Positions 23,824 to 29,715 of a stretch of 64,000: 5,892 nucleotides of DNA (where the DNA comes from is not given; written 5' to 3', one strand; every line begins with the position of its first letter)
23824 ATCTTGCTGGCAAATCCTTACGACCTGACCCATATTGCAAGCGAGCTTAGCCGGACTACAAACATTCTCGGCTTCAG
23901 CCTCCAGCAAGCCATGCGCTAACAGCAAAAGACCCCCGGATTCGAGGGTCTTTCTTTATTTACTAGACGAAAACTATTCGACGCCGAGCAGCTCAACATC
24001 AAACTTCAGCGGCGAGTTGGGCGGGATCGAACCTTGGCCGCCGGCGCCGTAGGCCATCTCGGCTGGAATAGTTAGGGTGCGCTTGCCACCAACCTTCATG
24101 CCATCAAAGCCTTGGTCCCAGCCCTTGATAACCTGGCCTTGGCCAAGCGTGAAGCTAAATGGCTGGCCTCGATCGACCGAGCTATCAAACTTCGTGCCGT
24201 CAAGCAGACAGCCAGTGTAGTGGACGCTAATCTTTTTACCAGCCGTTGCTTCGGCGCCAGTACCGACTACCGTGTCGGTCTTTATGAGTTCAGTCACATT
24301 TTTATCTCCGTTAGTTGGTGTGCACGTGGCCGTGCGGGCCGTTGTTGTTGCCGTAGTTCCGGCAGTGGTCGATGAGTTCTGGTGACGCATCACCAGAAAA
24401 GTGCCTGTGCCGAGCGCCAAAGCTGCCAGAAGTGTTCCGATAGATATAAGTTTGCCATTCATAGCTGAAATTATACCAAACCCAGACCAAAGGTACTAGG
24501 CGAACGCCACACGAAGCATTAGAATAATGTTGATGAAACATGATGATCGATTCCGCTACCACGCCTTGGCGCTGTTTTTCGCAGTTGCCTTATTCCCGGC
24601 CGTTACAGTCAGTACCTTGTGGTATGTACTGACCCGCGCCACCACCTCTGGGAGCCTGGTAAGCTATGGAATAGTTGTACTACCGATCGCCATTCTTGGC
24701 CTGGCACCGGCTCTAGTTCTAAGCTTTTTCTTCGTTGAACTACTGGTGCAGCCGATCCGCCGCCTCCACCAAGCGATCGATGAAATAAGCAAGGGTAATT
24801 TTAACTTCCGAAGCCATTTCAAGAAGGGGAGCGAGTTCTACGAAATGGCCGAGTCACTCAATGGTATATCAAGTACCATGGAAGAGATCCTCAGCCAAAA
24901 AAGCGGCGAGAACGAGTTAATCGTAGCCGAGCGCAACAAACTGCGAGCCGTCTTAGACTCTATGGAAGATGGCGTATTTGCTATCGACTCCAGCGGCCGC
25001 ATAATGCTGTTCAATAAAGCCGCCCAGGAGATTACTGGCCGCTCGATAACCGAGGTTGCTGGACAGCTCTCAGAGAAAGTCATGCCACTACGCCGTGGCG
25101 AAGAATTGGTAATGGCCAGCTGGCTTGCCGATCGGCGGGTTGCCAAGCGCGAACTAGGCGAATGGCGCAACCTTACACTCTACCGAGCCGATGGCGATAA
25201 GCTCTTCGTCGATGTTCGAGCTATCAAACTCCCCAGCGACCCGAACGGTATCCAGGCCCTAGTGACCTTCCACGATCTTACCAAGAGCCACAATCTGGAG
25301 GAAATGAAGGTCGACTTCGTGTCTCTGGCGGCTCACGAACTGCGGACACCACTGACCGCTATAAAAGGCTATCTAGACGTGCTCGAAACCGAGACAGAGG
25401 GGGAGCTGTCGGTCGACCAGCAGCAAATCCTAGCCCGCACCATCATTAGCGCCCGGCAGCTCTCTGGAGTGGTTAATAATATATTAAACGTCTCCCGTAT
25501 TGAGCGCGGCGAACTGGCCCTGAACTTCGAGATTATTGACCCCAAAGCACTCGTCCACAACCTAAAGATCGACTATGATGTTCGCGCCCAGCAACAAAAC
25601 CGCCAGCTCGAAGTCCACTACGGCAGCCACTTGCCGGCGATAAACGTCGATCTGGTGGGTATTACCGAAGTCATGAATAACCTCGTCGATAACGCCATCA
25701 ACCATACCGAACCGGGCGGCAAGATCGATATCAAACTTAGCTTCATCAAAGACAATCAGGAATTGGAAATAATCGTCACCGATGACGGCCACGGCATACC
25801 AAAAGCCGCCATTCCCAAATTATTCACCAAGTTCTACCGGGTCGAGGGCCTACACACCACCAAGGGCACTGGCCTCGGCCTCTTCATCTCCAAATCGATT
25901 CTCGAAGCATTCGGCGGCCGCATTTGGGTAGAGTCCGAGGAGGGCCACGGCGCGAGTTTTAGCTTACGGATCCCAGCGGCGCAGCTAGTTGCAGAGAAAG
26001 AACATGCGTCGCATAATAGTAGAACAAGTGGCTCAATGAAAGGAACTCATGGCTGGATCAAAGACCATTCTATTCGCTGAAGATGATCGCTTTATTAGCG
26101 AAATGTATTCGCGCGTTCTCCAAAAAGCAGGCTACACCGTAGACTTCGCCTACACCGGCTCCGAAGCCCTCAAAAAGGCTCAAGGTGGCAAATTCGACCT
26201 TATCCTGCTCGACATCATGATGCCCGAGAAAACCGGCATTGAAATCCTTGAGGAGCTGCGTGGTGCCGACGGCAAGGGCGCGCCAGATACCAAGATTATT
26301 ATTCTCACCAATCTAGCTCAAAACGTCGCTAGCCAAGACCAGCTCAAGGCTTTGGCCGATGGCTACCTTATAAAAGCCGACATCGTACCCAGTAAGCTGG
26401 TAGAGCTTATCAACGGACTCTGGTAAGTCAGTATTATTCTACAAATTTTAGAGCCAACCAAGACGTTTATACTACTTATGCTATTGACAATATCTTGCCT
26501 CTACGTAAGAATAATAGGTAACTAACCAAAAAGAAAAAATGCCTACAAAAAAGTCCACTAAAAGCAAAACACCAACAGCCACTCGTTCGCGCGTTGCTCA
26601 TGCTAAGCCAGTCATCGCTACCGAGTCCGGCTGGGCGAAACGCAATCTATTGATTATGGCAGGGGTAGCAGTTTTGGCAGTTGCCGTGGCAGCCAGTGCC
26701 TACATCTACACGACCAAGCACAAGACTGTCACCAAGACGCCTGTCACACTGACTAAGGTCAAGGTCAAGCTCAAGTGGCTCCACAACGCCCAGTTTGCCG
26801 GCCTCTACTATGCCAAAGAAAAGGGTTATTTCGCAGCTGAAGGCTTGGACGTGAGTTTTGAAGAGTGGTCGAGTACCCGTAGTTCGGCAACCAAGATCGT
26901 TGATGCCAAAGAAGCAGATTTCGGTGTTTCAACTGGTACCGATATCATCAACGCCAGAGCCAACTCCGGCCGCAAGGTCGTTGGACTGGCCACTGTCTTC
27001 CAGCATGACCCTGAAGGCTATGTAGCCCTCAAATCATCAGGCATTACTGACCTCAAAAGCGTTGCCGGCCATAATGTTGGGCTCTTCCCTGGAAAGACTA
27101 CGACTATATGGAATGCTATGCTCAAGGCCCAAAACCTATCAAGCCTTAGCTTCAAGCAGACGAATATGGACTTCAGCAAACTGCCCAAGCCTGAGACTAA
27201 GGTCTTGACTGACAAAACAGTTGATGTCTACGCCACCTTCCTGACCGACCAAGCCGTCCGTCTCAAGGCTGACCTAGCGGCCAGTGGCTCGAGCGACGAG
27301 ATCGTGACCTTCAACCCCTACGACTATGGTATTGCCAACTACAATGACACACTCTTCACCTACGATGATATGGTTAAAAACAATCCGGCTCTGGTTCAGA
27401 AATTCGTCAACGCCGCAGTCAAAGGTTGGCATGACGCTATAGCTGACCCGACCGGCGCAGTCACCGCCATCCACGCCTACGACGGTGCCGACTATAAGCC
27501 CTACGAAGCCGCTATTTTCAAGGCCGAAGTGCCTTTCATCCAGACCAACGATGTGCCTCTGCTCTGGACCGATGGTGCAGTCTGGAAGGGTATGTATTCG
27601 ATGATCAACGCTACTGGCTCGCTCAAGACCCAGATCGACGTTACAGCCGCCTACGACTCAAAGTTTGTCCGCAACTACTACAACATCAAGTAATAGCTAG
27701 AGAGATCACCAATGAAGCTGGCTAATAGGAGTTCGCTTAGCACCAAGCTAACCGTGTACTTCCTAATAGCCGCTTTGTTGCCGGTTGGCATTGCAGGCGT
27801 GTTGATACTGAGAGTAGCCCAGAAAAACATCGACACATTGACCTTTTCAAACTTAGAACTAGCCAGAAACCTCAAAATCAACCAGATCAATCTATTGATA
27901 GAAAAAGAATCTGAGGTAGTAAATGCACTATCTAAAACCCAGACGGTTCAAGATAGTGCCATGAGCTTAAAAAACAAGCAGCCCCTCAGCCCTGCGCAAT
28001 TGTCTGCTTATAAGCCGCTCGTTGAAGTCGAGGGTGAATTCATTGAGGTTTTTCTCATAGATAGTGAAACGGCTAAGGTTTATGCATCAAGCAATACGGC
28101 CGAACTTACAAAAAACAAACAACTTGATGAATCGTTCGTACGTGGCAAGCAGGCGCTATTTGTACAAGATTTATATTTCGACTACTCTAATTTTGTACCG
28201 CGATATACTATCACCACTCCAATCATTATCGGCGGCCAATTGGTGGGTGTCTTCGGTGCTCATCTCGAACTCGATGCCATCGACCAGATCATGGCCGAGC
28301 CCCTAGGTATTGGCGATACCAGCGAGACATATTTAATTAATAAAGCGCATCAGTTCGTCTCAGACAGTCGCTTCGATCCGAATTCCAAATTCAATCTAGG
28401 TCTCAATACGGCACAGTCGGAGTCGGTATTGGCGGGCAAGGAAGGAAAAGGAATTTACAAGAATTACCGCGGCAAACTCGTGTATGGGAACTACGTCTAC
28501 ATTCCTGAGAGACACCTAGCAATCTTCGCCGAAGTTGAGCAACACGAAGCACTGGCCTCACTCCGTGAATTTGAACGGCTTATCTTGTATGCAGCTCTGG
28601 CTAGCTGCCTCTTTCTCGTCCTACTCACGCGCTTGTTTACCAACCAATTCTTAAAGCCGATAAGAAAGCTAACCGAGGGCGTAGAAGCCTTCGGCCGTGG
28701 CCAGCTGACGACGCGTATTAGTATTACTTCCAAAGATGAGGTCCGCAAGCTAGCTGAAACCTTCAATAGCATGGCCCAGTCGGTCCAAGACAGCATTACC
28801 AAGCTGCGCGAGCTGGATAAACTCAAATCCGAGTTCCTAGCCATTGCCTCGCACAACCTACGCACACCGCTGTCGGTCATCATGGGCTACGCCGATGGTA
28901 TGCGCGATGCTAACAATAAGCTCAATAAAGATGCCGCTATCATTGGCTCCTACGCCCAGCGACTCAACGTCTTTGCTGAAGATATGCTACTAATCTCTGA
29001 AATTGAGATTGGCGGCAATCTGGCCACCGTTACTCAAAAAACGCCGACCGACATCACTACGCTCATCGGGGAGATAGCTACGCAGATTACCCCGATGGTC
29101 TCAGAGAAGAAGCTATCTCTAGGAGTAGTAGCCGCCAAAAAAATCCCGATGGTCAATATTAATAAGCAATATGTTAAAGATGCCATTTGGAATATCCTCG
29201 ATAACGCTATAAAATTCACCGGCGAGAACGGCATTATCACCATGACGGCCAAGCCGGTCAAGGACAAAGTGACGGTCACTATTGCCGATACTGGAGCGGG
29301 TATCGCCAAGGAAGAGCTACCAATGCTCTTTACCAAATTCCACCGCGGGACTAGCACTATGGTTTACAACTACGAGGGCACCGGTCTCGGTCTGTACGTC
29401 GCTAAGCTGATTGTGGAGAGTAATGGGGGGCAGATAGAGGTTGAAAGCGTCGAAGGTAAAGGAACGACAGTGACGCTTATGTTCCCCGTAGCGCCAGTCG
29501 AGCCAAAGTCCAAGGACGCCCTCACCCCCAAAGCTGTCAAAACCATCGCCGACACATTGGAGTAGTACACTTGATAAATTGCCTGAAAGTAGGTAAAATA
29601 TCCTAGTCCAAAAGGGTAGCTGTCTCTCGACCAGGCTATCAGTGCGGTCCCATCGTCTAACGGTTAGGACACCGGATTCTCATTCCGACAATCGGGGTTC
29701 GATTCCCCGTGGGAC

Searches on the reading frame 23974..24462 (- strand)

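Call 72: search_protein_families(library=pfam, proteins=[window:23974-24462:-], max_evalue=0.001)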
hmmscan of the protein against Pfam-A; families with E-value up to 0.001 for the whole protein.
window:23974-24462:- (162 aa): 1 family
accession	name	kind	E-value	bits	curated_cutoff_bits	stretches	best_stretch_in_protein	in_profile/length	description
PF00254.34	FKBP_C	-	4.2e-36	123.6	21.1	1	71-159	3-94/94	FKBP-type peptidyl-prolyl cis-trans isomerase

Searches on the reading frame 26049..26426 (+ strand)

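Call 72: search_protein_families(library=pfam, proteins=[window:26049-26426:+], max_evalue=0.001)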
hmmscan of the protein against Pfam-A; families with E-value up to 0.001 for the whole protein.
window:26049-26426:+ (125 aa): 1 family
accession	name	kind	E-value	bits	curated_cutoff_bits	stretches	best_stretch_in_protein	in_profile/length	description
PF00072.30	Response_reg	-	5.9e-22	78.4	30.2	1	7-120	1-109/111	Response regulator receiver domain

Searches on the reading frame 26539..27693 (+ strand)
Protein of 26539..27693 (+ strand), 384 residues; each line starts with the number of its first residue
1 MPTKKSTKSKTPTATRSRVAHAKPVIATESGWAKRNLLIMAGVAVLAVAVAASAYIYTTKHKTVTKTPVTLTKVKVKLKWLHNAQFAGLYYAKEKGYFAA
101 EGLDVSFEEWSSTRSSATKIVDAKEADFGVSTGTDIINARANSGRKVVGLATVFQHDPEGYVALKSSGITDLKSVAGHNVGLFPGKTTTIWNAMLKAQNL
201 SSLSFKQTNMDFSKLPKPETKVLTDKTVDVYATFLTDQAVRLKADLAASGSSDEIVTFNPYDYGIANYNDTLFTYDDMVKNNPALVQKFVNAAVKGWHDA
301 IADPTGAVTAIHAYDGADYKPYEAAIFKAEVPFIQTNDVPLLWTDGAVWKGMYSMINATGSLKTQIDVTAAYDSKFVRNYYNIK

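Call 72: search_protein_families(library=pfam, proteins=[window:26539-27693:+], max_evalue=0.001)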
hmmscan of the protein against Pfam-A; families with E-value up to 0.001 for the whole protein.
window:26539-27693:+ (384 aa): 2 families
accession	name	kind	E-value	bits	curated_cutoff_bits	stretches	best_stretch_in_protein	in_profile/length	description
PF09084.16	NMT1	-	1.2e-44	153.3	20.5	1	83-307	1-216/216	NMT1/THI5 like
PF13379.11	NMT1_2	-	0.0002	21.7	24.7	1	73-293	5-231/252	NMT1-like family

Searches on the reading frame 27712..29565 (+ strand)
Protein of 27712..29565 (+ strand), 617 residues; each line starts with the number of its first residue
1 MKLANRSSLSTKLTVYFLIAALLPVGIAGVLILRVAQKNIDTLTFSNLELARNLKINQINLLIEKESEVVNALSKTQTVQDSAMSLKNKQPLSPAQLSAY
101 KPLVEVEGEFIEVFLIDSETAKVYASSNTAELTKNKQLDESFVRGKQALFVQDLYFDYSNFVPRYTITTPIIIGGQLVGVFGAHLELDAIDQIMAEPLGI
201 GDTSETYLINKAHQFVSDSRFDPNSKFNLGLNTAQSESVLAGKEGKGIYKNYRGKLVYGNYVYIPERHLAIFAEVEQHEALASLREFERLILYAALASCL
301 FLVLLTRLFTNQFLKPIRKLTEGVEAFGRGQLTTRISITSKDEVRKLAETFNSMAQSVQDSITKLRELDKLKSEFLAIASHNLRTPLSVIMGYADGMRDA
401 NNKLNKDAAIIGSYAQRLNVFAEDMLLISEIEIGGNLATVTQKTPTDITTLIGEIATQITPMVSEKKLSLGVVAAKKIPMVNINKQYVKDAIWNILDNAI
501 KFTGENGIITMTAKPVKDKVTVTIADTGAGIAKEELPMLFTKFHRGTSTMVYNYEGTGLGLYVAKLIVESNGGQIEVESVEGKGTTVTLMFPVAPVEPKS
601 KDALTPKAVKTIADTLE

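Call 4: search_protein_families(library=pfam, proteins=[window:27712-29565:+], max_evalue=0.01)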
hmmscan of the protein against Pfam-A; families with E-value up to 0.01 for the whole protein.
window:27712-29565:+ (617 aa): 4 families
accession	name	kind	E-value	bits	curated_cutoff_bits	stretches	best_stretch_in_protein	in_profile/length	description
PF02518.31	HATPase_c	-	2.9e-26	92.5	26.4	1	488-594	6-110/111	Histidine kinase-, DNA gyrase B-, and HSP90-like ATPase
PF00672.30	HAMP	-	1e-15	58.2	25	1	309-359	2-52/53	HAMP domain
PF00512.31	HisKA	-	3.1e-11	43.6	26.9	1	372-432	2-64/66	His Kinase A (phospho-acceptor) domain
PF13589.12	HATPase_c_3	-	0.0015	19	25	1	489-580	4-93/137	Histidine kinase-, DNA gyrase B-, and HSP90-like ATPase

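Call 15: find_related_loci(query=window:27712-29565:+, collection=genome_contigs, flank=10000)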
Query window:27712-29565:+ (617 aa) in genome_contigs; peptide patterns used: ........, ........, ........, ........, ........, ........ (x = any residue, [..] = any of these).
147 stretches matched a pattern; 4 encode a relative of the query (tblastn E <= 1e-3); 4 distinct loci.
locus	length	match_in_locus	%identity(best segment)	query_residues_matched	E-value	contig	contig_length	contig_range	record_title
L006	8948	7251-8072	27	314-593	2e-26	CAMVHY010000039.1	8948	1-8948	MAG TPA_asm: uncultured Clostridia bacterium isolate SRR8387719_bin.69_metaWRAP_v1.3_MAG genome assembly, contig: ERZ142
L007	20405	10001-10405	30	451-585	9e-14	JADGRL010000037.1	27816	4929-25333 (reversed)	MAG: Gallionella sp. isolate Chersky.15_73 contig-100_624, whole genome shotgun sequence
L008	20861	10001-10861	23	291-584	3e-13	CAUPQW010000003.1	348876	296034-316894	MAG: uncultured Flavobacterium sp. isolate m14-metabat.4 genome assembly, contig: m14-c9, whole genome shotgun sequence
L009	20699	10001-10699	21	357-593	2e-16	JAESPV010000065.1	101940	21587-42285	MAG: Desulfocapsa sp. isolate NORP205 MHASMcontig_101539, whole genome shotgun sequence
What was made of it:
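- Tried and rejected: Scanning GTDB species genomes with HK1 returned only four distant paralogs in unrelated phyla (call 15).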
